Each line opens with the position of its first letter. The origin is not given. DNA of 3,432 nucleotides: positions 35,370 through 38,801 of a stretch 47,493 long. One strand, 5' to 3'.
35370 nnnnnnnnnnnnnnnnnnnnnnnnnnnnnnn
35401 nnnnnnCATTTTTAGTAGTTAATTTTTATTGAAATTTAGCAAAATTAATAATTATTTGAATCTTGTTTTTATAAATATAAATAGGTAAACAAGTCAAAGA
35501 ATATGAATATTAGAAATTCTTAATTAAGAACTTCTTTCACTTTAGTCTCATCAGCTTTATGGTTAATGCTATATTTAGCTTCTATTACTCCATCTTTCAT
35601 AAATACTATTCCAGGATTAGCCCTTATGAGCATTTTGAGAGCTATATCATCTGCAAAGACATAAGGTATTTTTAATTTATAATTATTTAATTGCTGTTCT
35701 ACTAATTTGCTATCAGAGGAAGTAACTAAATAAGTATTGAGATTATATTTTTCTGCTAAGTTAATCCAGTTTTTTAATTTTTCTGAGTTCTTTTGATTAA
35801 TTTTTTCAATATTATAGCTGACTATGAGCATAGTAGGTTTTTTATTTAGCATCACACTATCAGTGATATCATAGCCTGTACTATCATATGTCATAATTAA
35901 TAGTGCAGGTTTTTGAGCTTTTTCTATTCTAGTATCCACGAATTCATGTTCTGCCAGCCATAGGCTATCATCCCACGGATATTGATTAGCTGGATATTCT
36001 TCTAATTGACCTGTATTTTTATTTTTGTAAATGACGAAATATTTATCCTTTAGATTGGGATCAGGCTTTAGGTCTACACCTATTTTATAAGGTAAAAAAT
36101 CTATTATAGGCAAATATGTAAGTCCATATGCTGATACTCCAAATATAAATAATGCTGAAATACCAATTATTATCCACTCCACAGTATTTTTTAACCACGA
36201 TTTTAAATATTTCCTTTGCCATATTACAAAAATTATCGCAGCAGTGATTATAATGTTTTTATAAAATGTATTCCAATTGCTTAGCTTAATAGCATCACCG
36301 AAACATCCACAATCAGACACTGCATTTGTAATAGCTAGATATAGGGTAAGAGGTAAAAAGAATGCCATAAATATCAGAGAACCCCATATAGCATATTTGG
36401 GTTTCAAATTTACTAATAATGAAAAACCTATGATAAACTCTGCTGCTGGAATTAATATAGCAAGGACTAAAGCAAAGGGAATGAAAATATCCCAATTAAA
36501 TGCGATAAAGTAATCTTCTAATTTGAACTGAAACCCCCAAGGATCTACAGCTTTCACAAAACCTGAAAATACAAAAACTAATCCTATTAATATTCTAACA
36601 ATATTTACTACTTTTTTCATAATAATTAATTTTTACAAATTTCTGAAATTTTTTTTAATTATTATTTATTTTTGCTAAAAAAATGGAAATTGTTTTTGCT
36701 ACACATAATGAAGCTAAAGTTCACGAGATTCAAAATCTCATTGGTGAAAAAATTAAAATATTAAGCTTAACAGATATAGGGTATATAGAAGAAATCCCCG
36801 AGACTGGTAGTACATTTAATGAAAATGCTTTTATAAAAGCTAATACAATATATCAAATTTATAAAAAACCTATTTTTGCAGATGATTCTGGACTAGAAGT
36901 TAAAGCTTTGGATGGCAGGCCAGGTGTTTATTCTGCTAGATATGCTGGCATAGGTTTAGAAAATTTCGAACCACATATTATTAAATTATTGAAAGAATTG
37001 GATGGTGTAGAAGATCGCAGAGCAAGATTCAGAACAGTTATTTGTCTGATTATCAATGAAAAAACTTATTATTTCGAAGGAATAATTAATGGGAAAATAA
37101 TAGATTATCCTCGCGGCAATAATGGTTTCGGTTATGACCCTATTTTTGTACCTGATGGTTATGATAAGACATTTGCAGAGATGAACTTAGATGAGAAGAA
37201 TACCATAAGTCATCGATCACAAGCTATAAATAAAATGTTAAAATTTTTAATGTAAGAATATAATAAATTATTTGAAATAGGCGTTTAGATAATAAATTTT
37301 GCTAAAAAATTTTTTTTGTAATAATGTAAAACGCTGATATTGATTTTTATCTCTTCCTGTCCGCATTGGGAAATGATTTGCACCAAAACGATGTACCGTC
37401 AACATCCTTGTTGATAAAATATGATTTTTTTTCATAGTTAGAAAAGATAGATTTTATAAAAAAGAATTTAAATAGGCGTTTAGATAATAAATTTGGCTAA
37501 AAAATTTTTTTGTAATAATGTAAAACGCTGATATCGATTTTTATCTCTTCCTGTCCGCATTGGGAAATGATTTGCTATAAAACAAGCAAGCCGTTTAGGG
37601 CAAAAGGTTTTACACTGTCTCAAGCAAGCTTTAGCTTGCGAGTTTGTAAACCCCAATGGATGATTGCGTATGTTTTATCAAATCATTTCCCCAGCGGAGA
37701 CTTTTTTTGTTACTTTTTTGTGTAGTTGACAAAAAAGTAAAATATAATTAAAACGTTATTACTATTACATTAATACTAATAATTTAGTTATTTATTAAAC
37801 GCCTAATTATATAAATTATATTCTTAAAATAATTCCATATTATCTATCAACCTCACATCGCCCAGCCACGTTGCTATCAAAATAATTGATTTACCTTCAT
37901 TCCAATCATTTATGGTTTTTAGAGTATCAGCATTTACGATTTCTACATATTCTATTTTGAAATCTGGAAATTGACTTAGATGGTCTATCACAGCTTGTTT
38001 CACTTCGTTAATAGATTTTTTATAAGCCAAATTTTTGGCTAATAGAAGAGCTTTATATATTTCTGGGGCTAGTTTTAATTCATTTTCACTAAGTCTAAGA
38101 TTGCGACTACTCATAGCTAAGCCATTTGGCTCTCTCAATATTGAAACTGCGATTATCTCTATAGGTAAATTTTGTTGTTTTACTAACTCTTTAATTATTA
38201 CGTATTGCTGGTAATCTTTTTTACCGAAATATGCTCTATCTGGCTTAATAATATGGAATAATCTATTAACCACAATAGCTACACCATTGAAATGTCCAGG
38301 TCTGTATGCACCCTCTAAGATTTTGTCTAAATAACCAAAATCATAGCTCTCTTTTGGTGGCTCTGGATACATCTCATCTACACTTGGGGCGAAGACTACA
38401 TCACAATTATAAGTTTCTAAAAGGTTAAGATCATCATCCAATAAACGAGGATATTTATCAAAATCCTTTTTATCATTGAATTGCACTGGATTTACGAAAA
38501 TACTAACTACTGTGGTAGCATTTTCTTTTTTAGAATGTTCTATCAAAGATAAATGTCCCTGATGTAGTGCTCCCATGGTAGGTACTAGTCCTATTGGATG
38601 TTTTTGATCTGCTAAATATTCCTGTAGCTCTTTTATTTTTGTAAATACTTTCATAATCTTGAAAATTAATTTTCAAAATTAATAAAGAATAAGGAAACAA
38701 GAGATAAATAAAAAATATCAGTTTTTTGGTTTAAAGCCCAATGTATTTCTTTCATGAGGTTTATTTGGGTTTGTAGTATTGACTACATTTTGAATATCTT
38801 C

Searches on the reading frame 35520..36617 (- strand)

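Call 65: search_protein_families(library=pfam, proteins=[window:35520-36617:-], max_evalue=0.00001)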
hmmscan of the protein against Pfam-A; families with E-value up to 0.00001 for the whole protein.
window:35520-36617:- (365 aa): 1 family
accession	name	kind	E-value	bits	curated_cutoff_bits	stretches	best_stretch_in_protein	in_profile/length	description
PF07291.16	MauE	-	4e-23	82.6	27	1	2-133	3-127/128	Methylamine utilisation protein MauE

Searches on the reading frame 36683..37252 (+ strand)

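Call 65: search_protein_families(library=pfam, proteins=[window:36683-37252:+], max_evalue=0.00001)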
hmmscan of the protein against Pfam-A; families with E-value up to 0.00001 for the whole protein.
window:36683-37252:+ (190 aa): 1 family
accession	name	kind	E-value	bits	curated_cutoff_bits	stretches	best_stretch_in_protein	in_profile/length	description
PF01725.21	Ham1p_like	-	2.8e-67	226.6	22.5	1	3-188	1-186/186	Ham1 family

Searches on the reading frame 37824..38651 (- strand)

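Call 65: search_protein_families(library=pfam, proteins=[window:37824-38651:-], max_evalue=0.00001)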
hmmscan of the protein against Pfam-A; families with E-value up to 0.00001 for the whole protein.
window:37824-38651:- (275 aa): 1 family
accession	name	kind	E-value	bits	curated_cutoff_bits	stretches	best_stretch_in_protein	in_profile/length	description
PF02569.21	Pantoate_ligase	-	5.2e-99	331.2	20.7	1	1-272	1-267/268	Pantoate-beta-alanine ligase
